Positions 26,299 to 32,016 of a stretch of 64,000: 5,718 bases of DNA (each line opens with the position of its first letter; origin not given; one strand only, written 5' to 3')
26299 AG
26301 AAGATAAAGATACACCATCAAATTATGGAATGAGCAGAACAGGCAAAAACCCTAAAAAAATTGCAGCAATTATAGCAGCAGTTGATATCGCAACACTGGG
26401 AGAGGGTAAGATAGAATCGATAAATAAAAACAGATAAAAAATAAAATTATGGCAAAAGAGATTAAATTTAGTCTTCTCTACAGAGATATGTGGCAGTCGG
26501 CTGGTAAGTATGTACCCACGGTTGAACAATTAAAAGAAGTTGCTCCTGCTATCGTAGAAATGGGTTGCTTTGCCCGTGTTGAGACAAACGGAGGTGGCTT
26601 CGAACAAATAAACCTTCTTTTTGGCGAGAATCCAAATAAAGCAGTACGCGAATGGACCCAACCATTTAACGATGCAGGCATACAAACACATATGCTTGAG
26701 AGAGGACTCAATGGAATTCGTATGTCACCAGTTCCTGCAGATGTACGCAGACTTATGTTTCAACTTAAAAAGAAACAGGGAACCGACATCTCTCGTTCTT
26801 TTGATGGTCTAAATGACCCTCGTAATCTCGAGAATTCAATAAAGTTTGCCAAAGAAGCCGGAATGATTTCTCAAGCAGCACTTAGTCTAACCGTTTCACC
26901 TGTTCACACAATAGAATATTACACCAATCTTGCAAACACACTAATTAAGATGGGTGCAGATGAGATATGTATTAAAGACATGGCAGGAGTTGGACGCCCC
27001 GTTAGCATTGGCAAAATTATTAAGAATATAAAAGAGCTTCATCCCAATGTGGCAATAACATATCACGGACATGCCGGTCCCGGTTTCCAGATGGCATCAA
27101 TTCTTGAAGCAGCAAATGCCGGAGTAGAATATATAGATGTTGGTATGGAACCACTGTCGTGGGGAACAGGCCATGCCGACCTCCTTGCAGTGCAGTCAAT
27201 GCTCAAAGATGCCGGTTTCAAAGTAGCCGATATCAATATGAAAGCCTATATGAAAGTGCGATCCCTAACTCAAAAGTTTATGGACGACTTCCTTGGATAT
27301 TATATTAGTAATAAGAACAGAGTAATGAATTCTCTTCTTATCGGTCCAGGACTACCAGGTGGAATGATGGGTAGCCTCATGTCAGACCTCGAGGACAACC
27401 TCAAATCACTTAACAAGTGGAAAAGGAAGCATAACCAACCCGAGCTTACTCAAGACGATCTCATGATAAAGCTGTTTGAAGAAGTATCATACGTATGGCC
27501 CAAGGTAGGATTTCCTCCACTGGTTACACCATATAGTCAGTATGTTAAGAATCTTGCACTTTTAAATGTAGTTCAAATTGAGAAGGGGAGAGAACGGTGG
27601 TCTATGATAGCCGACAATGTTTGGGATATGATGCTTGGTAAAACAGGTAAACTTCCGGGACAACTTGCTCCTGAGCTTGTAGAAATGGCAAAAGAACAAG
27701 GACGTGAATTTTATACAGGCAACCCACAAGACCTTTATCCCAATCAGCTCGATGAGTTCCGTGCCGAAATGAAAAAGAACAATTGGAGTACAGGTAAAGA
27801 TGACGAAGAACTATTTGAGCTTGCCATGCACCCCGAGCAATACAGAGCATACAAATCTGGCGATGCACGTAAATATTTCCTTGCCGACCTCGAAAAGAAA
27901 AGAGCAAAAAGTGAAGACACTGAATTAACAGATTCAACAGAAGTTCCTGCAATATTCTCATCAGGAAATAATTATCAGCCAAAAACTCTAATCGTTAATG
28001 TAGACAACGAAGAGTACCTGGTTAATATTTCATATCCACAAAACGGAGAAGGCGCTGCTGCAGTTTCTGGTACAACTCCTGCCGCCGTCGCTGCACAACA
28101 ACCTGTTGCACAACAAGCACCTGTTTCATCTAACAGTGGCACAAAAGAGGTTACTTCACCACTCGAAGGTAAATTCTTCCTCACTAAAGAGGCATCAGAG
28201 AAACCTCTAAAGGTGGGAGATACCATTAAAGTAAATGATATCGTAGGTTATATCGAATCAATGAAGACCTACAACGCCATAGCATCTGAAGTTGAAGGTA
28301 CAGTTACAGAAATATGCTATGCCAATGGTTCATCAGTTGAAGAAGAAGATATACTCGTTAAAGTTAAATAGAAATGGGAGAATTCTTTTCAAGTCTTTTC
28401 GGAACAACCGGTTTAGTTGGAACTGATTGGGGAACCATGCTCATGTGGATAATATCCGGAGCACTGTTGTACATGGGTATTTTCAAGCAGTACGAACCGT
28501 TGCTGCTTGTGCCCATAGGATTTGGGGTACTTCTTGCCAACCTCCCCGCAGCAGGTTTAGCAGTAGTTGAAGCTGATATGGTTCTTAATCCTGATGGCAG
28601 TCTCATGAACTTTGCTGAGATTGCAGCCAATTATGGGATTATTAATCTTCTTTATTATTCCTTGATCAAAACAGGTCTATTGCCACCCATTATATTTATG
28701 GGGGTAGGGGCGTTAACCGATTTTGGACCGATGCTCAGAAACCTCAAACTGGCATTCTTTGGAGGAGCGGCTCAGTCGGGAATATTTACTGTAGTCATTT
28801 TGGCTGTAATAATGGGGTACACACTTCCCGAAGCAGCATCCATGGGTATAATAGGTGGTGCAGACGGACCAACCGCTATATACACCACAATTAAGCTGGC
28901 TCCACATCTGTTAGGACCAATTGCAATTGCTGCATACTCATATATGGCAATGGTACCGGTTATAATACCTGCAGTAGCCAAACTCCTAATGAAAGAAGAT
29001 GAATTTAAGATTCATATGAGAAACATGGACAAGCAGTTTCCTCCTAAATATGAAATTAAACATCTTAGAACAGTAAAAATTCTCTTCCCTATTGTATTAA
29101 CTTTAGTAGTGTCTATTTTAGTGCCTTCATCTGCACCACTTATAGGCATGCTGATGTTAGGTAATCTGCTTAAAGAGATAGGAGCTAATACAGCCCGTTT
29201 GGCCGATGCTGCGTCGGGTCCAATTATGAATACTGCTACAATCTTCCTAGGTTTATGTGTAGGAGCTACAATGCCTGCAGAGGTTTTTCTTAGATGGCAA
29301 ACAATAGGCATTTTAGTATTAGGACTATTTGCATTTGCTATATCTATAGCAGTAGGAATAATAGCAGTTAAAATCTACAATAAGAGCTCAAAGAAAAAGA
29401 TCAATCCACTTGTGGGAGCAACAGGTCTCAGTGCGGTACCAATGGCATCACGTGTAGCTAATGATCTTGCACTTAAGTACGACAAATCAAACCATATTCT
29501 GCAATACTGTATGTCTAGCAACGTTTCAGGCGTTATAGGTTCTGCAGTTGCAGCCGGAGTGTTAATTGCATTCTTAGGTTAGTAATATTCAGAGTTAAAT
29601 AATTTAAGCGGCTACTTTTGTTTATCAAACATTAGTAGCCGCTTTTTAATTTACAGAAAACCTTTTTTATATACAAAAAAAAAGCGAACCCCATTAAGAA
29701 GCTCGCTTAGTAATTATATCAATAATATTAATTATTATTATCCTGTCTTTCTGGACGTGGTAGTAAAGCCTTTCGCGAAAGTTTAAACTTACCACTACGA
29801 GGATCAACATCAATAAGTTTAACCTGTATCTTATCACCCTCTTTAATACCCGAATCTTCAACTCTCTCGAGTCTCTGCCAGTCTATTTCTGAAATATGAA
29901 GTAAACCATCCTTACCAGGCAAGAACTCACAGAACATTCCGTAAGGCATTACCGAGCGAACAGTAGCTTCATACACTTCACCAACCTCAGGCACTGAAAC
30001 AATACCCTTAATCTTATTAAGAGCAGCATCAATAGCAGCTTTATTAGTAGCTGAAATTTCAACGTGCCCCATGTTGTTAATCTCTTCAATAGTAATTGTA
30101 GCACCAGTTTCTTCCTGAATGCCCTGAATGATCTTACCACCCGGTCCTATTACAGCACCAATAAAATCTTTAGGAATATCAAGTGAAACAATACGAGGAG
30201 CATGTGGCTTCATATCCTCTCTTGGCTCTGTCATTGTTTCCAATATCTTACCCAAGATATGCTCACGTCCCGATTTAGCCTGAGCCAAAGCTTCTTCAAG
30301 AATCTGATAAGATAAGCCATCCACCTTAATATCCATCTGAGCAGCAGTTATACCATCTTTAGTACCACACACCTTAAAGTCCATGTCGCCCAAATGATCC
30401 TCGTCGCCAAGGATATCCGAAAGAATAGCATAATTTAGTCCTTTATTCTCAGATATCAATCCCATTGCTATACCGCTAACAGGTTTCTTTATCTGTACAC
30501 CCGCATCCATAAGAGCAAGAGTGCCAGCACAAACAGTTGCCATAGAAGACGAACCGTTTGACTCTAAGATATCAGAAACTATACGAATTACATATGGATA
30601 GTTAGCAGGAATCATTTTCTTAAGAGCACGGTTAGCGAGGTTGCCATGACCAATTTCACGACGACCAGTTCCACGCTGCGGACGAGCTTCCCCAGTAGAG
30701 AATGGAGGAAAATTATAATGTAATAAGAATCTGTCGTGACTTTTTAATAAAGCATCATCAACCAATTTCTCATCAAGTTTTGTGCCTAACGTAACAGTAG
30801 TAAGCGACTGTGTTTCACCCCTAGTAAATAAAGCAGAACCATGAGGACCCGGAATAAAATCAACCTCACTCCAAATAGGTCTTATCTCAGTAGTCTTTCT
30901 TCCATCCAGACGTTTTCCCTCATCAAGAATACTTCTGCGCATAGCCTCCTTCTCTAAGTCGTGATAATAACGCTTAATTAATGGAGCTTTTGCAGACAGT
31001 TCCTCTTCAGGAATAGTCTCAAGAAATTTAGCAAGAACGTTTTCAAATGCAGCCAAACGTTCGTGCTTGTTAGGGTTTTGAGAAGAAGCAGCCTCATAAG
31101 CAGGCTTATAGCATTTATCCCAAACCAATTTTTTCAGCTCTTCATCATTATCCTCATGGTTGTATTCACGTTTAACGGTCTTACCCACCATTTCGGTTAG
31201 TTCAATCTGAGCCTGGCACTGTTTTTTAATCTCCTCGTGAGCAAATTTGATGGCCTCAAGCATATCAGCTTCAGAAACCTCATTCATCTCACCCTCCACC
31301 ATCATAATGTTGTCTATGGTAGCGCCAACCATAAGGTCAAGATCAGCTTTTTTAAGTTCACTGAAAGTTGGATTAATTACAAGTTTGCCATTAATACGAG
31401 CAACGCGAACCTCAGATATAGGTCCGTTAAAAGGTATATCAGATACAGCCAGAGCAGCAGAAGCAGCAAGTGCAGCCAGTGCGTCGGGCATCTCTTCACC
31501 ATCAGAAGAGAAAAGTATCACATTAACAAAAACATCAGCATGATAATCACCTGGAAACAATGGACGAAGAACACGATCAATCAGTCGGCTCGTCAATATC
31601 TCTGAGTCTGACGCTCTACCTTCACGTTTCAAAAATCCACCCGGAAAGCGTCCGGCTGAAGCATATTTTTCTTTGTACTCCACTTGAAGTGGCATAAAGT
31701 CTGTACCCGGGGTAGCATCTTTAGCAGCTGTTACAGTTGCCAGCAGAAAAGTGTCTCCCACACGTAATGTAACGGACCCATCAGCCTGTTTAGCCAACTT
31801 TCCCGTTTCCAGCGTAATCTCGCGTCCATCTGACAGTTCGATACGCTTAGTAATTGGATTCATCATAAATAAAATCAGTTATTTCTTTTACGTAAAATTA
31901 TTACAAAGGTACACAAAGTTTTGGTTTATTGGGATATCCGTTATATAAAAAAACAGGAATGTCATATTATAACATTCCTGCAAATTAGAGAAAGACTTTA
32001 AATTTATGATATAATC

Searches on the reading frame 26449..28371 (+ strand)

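Call 79: search_protein_families(library=pfam, proteins=[window:26449-28371:+], max_evalue=0.001)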
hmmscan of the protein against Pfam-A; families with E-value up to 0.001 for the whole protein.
window:26449-28371:+ (640 aa): 3 families
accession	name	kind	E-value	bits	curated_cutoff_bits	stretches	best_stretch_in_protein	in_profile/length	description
PF02436.23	PYC_OADA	-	1.5e-20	74.2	27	1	339-523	27-197/201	Conserved carboxylase domain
PF00682.25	HMGL-like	-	4.2e-13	49.7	29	1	126-272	114-258/260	HMGL-like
PF00364.28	Biotin_lipoyl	-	1.7e-12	47.4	22.1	1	567-638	2-72/73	Biotin-requiring enzyme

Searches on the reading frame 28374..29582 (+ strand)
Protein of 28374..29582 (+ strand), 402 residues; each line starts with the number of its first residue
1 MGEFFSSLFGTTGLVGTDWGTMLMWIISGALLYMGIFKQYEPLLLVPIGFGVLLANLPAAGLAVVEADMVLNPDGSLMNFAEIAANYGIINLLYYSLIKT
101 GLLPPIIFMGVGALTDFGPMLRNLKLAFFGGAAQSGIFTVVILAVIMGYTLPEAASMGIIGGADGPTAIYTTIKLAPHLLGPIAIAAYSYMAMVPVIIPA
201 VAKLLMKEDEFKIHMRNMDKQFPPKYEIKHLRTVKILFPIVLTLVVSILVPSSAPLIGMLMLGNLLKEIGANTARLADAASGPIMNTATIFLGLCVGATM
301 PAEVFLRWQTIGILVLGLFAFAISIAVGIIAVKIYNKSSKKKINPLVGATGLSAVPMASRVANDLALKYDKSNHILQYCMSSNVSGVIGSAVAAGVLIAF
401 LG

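Call 79: search_protein_families(library=pfam, proteins=[window:28374-29582:+], max_evalue=0.001)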
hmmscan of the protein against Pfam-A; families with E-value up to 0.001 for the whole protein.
window:28374-29582:+ (402 aa): 1 family
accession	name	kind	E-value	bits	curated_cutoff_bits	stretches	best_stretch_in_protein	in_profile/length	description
PF03977.18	OAD_beta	-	4.1e-130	434.3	31.6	1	21-401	2-349/349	Na+-transporting oxaloacetate decarboxylase beta subunit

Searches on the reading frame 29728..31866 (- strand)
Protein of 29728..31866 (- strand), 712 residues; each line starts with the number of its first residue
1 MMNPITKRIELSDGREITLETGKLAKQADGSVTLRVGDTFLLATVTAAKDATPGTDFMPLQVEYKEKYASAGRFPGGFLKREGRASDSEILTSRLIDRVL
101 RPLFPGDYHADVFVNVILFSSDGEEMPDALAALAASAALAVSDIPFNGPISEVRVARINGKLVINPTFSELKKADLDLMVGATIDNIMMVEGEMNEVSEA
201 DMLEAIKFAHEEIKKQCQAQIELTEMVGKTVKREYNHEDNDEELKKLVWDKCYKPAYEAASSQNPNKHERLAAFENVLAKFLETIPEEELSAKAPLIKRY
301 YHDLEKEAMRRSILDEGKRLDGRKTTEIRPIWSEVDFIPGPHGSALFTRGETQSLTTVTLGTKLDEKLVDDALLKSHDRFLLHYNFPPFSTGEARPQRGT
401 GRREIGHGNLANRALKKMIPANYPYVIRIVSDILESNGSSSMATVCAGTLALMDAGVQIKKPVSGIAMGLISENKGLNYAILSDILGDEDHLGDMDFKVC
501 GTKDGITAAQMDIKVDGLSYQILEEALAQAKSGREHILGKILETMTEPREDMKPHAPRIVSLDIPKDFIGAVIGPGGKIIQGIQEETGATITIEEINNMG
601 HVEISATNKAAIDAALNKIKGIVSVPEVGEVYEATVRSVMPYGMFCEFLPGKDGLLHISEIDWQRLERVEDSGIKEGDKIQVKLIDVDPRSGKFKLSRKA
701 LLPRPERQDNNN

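Call 79: search_protein_families(library=pfam, proteins=[window:29728-31866:-], max_evalue=0.001)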
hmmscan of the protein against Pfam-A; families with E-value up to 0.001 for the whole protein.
window:29728-31866:- (712 aa): 6 families
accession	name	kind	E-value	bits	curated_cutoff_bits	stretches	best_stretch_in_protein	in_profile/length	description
PF01138.27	RNase_PH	-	1.2e-57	194.3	25.5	2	14-145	2-130/130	3' exoribonuclease family, domain 1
PF03725.20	RNase_PH_C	-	7.1e-22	77.6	20.8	2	148-211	1-66/67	3' exoribonuclease family, domain 2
PF00575.29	S1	-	2.8e-14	53.7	22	1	626-699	2-74/74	S1 RNA binding domain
PF00013.35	KH_1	-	8.3e-14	51.5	21.5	1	560-620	2-65/66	KH domain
PF03726.19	PNPase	-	1.9e-09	38.3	24.6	1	265-324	21-81/81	Polyribonucleotide nucleotidyltransferase, RNA binding domain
PF22675.2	KH-I_KHDC4-BBP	-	0.00023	21.4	30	0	567-594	6-33/76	KHDC4/BBP-like, KH-domain type I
